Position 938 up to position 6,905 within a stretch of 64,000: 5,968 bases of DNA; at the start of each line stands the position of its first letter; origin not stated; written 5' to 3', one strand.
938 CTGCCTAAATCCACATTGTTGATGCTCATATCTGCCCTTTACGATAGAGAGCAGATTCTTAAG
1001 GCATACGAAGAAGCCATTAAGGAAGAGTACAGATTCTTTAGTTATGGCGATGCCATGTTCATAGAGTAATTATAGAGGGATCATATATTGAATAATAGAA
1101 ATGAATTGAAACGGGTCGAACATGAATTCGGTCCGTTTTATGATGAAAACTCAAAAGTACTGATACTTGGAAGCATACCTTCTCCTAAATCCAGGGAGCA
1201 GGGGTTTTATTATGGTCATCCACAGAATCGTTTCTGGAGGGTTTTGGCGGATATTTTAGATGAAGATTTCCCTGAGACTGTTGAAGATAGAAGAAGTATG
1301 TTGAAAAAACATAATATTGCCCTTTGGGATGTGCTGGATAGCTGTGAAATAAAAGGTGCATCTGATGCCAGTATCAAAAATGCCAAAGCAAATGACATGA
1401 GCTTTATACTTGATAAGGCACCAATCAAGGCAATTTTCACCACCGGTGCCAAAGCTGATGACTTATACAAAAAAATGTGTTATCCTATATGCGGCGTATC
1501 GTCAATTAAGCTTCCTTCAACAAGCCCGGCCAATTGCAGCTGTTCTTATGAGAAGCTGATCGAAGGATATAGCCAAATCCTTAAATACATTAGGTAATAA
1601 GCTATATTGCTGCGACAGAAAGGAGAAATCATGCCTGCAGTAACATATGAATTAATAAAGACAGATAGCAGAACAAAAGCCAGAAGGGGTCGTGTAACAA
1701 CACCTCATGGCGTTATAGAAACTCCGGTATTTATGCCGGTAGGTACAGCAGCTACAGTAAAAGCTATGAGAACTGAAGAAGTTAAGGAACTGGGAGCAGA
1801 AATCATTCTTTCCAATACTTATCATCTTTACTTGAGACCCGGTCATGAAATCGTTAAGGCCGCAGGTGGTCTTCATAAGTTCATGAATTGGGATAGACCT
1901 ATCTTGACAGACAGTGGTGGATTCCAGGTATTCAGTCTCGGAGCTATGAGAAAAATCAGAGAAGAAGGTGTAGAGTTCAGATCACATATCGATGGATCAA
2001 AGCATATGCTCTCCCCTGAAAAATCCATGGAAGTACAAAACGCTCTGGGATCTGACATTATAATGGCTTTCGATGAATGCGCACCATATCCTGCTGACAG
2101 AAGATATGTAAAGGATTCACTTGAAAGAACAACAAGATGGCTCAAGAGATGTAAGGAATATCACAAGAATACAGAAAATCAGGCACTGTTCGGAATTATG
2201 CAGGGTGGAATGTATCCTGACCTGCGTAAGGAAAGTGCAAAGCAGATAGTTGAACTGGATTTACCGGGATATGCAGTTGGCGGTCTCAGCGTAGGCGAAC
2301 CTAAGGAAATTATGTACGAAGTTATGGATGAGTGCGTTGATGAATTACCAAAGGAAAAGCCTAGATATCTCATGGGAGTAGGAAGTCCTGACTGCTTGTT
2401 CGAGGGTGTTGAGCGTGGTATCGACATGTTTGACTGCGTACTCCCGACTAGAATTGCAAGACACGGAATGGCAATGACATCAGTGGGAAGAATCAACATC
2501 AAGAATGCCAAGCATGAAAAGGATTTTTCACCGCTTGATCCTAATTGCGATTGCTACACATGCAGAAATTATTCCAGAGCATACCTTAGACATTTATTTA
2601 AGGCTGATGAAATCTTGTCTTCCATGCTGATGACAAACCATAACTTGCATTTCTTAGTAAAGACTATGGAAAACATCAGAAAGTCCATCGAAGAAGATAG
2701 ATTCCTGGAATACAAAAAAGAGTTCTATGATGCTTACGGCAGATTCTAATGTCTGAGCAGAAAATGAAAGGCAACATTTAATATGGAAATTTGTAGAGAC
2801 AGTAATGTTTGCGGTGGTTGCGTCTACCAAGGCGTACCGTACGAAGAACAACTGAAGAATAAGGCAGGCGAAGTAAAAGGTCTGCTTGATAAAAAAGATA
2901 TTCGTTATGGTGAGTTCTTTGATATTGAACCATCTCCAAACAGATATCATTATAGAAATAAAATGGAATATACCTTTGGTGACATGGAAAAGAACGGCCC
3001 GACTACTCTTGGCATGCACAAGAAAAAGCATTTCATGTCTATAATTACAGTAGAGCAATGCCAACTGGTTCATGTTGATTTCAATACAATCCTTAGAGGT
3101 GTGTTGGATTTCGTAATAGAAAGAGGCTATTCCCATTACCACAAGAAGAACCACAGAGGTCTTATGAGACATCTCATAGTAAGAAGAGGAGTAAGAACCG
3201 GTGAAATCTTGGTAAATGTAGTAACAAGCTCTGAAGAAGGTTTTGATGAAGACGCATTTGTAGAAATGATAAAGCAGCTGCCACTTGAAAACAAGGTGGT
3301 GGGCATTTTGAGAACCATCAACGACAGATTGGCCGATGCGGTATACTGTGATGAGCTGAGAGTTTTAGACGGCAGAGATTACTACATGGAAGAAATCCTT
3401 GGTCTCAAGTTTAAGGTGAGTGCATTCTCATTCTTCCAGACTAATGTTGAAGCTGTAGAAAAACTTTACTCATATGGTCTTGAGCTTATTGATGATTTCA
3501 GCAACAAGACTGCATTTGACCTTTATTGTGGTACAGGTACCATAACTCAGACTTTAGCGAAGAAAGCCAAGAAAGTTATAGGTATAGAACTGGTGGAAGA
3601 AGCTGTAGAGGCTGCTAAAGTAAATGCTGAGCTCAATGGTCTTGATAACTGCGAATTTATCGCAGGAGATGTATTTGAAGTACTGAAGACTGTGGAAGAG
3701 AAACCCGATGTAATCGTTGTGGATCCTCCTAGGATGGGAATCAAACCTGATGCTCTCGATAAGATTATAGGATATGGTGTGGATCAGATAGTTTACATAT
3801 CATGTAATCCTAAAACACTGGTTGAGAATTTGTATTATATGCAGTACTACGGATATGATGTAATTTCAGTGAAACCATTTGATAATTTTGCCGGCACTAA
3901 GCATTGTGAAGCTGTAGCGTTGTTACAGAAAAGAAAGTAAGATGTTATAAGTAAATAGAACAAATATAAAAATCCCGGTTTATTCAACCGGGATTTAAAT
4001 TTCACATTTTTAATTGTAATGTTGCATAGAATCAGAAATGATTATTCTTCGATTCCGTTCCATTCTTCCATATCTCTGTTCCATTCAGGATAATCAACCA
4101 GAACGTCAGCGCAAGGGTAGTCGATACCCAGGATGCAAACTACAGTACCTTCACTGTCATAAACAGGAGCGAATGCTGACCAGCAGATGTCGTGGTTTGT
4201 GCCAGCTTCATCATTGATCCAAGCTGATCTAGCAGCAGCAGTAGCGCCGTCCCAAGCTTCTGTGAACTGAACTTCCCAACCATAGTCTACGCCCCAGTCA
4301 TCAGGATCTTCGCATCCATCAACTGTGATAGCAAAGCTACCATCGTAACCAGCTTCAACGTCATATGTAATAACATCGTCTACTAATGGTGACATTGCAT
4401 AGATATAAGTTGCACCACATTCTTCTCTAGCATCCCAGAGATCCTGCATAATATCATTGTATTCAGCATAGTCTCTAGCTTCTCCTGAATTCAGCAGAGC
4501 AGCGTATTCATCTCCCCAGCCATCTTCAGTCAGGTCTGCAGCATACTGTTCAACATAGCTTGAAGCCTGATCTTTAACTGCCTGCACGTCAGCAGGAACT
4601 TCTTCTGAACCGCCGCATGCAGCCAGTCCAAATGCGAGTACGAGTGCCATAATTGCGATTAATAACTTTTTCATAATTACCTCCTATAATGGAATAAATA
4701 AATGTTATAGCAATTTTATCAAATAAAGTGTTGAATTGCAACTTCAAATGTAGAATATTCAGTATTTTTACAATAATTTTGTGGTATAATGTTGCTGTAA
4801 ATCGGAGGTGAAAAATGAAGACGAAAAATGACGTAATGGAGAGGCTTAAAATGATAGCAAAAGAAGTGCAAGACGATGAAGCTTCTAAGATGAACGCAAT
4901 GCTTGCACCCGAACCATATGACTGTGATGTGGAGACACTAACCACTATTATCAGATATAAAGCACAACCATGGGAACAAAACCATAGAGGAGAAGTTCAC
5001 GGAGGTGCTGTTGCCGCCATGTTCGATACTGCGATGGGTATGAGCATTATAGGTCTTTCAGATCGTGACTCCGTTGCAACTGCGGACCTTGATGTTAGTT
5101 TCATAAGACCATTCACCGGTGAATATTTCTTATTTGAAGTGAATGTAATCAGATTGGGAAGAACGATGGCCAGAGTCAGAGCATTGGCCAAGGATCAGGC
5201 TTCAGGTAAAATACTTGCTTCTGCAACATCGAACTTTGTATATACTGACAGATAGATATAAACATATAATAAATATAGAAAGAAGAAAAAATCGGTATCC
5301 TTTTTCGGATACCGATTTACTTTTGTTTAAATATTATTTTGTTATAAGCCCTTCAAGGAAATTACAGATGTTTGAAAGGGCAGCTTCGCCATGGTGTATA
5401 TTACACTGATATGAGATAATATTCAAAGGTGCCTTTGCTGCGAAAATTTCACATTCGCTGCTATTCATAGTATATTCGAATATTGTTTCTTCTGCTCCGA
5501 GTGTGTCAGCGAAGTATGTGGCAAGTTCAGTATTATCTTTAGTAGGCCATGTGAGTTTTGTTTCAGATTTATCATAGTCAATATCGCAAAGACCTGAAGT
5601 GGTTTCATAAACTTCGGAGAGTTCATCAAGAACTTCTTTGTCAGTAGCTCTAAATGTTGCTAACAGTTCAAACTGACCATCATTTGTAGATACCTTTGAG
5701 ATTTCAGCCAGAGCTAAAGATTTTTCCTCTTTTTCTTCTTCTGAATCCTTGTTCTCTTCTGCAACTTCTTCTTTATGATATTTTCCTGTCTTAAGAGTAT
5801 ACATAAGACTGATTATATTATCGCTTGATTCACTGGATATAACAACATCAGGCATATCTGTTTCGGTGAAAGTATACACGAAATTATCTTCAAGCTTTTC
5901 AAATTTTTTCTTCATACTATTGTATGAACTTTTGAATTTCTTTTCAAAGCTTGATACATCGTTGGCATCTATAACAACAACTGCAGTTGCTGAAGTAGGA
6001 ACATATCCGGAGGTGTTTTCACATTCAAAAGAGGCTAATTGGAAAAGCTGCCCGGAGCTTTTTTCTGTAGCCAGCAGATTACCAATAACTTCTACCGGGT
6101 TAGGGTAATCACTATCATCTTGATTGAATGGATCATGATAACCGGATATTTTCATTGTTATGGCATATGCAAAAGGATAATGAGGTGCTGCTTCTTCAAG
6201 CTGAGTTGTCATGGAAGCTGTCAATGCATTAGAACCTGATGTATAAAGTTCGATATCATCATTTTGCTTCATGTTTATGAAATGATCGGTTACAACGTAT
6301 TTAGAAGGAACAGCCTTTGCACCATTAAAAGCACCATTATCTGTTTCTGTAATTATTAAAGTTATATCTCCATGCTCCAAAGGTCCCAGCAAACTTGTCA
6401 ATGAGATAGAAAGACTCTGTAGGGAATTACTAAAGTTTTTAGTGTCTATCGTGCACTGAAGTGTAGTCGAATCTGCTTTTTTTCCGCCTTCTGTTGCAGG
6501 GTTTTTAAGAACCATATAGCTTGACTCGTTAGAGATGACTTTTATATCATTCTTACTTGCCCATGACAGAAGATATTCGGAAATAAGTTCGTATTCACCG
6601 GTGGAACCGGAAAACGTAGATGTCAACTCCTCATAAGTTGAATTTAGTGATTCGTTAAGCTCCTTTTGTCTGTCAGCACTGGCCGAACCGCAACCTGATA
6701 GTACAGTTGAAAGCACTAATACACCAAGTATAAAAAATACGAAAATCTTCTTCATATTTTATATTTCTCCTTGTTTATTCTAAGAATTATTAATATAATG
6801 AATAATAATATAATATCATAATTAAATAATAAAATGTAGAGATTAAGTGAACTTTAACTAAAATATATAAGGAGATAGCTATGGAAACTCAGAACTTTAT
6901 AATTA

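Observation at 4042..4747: Orphan Cache/PDC-like sensor domain encoded as a stand-alone lipoprotein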

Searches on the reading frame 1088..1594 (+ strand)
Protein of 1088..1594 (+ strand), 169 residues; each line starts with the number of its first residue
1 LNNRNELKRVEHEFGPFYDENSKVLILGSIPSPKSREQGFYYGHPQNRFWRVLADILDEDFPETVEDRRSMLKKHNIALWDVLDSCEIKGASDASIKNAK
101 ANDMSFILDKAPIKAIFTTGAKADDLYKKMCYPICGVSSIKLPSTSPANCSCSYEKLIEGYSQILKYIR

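Call 32: search_protein_families(library=pfam, proteins=[window:1088-1594:+], max_evalue=0.001)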
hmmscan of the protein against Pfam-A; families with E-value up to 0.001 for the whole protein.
window:1088-1594:+ (169 aa): 1 family
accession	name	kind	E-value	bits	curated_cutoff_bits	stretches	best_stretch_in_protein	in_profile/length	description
PF03167.25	UDG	-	5.3e-12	46.4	24.3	1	17-149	3-122/141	Uracil DNA glycosylase superfamily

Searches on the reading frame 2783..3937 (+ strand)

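Call 32: search_protein_families(library=pfam, proteins=[window:2783-3937:+], max_evalue=0.001)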
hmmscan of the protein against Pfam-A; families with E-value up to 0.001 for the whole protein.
window:2783-3937:+ (385 aa): 13 families
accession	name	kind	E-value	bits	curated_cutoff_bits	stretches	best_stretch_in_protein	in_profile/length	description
PF05958.17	tRNA_U5-meth_tr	-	1.7e-27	96.8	23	1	209-383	171-356/357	tRNA (Uracil-5-)-methyltransferase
PF13847.12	Methyltransf_31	-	1.2e-15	57.9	27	1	240-348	3-117/145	Methyltransferase domain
PF13649.12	Methyltransf_25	-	5.9e-10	40.1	27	1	246-313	3-70/97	Methyltransferase domain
PF05175.20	MTS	-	7.6e-10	39.1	23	1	238-316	29-107/170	Methyltransferase small domain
PF09445.16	Methyltransf_15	-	1e-08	35.4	22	1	243-320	3-84/165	RNA cap guanine-N2 methyltransferase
PF03602.21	Cons_hypoth95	-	3.7e-06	27.2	24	1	239-316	40-122/182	Conserved hypothetical protein 95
PF08241.18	Methyltransf_11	-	4.3e-06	27.7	21.2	1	246-312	2-65/95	Methyltransferase domain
PF02475.24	TRM5-TYW2_MTfase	-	1.7e-05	25.3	28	1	241-315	37-112/164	TRM5/TYW2 methyltransferase domain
PF06325.19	PrmA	-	5.9e-05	23.1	22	1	240-312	161-231/296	Ribosomal protein L11 methyltransferase (PrmA)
PF01728.25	FtsJ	-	0.00016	22.1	24.1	1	237-314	20-98/181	FtsJ-like methyltransferase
PF08242.18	Methyltransf_12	-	0.00044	21.4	30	0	246-312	2-70/98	Methyltransferase domain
PF01555.25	N6_N4_Mtase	-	0.00081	19.8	26.7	0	241-279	182-220/221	DNA methylase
PF02390.23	Methyltransf_4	-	0.00097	19.1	24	0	242-304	3-67/173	Putative methyltransferase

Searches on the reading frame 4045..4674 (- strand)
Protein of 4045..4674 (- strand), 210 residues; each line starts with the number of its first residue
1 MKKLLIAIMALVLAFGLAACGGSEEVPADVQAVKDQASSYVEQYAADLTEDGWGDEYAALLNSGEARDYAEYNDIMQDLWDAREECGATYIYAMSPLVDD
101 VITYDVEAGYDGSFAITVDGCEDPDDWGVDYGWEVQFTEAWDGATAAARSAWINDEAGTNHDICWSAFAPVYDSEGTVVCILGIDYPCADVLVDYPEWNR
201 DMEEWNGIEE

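Call 4: search_protein_families(library=pfam, proteins=[window:4045-4674:-], max_evalue=10)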
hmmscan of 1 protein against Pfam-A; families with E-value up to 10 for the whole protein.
window:4045-4674:- (210 aa): 2 families
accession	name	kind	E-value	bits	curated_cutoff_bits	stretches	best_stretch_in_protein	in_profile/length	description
PF20130.4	DUF6520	-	0.18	12.6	25.4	1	1-40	1-37/83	Family of unknown function (DUF6520)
PF13627.12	LptM_cons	-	3.1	8.2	27.3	1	8-21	2-15/23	LPS-assembly lipoprotein LptM, conserved region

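Call 5: search_protein_families(library=ncbifam, proteins=[window:4045-4674:-], max_evalue=10)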
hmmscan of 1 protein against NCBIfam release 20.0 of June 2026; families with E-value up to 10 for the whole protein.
window:4045-4674:- (210 aa): 13 families
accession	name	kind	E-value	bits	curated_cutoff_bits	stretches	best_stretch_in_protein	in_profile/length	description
NF050142.1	PG1828_fam_lipo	equivalog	0.0091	16.7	50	1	1-45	1-45/59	PG1828 family lipoprotein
NF045774.1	cytochro_C551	exception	0.013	15.5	118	1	1-35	1-34/110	cytochrome c551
NF053514.2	JUQZ_fam_ocin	equivalog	0.018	15.3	40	1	1-57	1-55/107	BLB8/JUQZ-1 family protein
NF047847.2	SS_mature_LptM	equivalog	0.029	14.5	27.7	1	1-21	1-21/31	LPS translocon maturation chaperone LptM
NF058647.1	lipo_LytA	equivalog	0.032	14.5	110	1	1-42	1-40/107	acidic lipoprotein LytA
NF047408.1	SA0632_fam_LP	equivalog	0.034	13.8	70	1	1-25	1-23/68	SA0632 family lipoprotein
NF040598.1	Ala_zip_lipo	subfamily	0.069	13.7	43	1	2-43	1-44/90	Lpp/OprI family alanine-zipper lipoprotein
NF053527.1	lipo_Cory_WKLS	subfamily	0.069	13.1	105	1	6-37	2-33/166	WKL family lipoprotein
NF040942.2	hypo_ExtJ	equivalog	0.11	12.9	52.5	1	1-36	1-36/77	selenite/tellurite reduction operon protein ExtJ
NF052674.1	SAXB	equivalog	0.11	12.9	95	1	1-44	1-45/111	SoxAX-binding protein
NF033894.1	Eex_IncN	subfamily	0.14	12.1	33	1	2-30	1-25/65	EexN family lipoprotein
NF033216.1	lipo_YgdI_YgdR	subfamily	0.17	11.8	42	1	2-24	1-22/71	YgdI/YgdR family lipoprotein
NF047840.1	lipo_Ag473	exception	1.3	9.8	100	1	1-45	1-40/136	Ag473 family lipoprotein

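Call 6: search_solved_structures(query=window:4045-4674:-, max_evalue=10, show_alignments=3)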
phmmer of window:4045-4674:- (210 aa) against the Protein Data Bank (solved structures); distinct sequences matched with E-value up to 10: 1.
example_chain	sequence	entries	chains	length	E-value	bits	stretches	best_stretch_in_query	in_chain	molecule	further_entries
5ue0_A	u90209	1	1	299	1.5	11.7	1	6-56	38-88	CT622 protein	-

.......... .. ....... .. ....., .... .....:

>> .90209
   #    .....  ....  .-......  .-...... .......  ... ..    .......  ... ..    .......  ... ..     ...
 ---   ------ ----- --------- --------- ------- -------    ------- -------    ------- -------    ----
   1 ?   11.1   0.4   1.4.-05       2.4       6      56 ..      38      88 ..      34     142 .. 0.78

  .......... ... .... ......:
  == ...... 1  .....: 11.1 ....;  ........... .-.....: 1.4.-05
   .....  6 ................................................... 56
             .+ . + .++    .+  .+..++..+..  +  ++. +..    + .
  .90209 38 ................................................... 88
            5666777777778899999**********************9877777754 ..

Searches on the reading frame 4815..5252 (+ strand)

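Call 32: search_protein_families(library=pfam, proteins=[window:4815-5252:+], max_evalue=0.001)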
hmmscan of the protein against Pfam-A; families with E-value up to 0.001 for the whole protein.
window:4815-5252:+ (146 aa): 3 families
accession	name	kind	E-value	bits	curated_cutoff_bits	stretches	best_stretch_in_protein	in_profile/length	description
PF03061.28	4HBT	-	1.2e-11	45.1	20.6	1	59-129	2-74/79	Thioesterase superfamily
PF13622.12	4HBT_3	-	3.4e-08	34.1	24.3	1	58-138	9-79/83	Acyl-CoA thioesterase N-terminal domain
PF14539.12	DUF4442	-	0.00021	21.9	25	1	45-101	32-89/132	Domain of unknown function (DUF4442)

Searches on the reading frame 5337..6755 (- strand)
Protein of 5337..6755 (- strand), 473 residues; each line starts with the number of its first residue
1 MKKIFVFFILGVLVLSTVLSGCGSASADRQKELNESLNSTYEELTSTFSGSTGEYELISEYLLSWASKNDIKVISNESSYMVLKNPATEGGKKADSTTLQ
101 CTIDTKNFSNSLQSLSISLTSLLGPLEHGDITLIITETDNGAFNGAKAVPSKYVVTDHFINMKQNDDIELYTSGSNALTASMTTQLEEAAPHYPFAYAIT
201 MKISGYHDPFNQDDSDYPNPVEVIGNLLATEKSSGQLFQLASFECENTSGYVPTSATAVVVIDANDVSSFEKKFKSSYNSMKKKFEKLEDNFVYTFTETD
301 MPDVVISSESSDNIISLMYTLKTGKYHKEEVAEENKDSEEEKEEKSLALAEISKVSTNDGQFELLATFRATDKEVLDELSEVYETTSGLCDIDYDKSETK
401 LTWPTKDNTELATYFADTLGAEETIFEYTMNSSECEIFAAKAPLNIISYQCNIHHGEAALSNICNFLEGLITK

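Call 32: search_protein_families(library=pfam, proteins=[window:5337-6755:-], max_evalue=0.001)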
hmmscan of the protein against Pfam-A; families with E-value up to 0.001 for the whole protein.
window:5337-6755:- (473 aa): 0 families

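Call 70: search_solved_structures(query=window:5337-6755:-, max_evalue=1, show_alignments=1)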
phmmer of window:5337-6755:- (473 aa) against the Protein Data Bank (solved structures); distinct sequences matched with E-value up to 1: 2.
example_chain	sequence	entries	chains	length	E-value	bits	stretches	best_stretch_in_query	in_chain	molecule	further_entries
2qyv_A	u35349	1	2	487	4.1e-09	39.1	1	124-334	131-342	Xaa-His dipeptidase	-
3mru_A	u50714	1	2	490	1.5e-06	30.7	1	124-306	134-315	Aminoacyl-histidine dipeptidase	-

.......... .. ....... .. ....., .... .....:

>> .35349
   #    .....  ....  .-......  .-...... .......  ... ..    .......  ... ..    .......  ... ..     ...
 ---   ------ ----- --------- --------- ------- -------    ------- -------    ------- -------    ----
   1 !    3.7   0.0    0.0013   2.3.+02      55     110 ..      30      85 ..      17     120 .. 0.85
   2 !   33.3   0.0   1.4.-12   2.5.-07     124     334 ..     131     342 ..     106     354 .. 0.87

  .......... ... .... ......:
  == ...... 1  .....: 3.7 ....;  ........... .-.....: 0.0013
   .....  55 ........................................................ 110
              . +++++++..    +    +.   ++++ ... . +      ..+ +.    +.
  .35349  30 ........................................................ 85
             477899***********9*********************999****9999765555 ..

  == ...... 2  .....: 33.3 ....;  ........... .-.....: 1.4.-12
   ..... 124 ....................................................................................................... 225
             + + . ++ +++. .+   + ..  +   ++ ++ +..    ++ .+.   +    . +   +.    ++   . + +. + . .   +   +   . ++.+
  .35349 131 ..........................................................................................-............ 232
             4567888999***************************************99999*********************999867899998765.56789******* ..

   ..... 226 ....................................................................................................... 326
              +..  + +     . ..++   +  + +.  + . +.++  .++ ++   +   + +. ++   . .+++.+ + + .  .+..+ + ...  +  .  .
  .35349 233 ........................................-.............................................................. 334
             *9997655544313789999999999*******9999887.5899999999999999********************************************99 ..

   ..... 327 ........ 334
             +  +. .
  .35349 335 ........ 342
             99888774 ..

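Call 71: search_protein_families(library=ncbifam, proteins=[window:5337-6755:-], max_evalue=1)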
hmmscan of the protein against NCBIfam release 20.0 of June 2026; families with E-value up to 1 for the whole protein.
window:5337-6755:- (473 aa): 11 families
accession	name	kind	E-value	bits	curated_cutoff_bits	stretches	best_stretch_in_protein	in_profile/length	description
TIGR01893.1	aa-his-dipept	subfamily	8.2e-25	87.4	343.75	2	125-413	125-404/478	beta-Ala-His dipeptidase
NF011600.0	PRK15026.1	equivalog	1.1e-09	37.6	991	2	127-333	133-339/485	cytosol nonspecific dipeptidase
NF058647.1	lipo_LytA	equivalog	0.00048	20.3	110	1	1-111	1-69/107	acidic lipoprotein LytA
NF053612.1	anchor_PA1041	equivalog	0.0079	16.2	250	0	9-36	5-31/236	PA1041 family peptidoglycan-binding anchor lipoprotein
NF033880.1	Prli42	equivalog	0.012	15.4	27.5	1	3-21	8-26/31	stressosome-associated protein Prli42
NF047847.2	SS_mature_LptM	equivalog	0.035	14.2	27.7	1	1-23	1-21/31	LPS translocon maturation chaperone LptM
NF006017.0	PRK08156.1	equivalog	0.096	11.9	394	1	251-346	140-230/367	EscU/YscU/HrcU family type III secretion system export apparatus switch protein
TIGR00339.1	sopT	equivalog_domain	0.12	11.1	322.95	1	303-374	62-134/383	sulfate adenylyltransferase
NF047427.1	phage_activ_RinB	equivalog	0.13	12.1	25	1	151-169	16-34/39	transcriptional activator RinB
NF003119.0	PRK04036.1-4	equivalog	0.21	10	823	1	258-354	21-115/590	DNA-directed DNA polymerase II small subunit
NF047408.1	SA0632_fam_LP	equivalog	0.39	10.4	70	1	1-37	1-31/68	SA0632 family lipoprotein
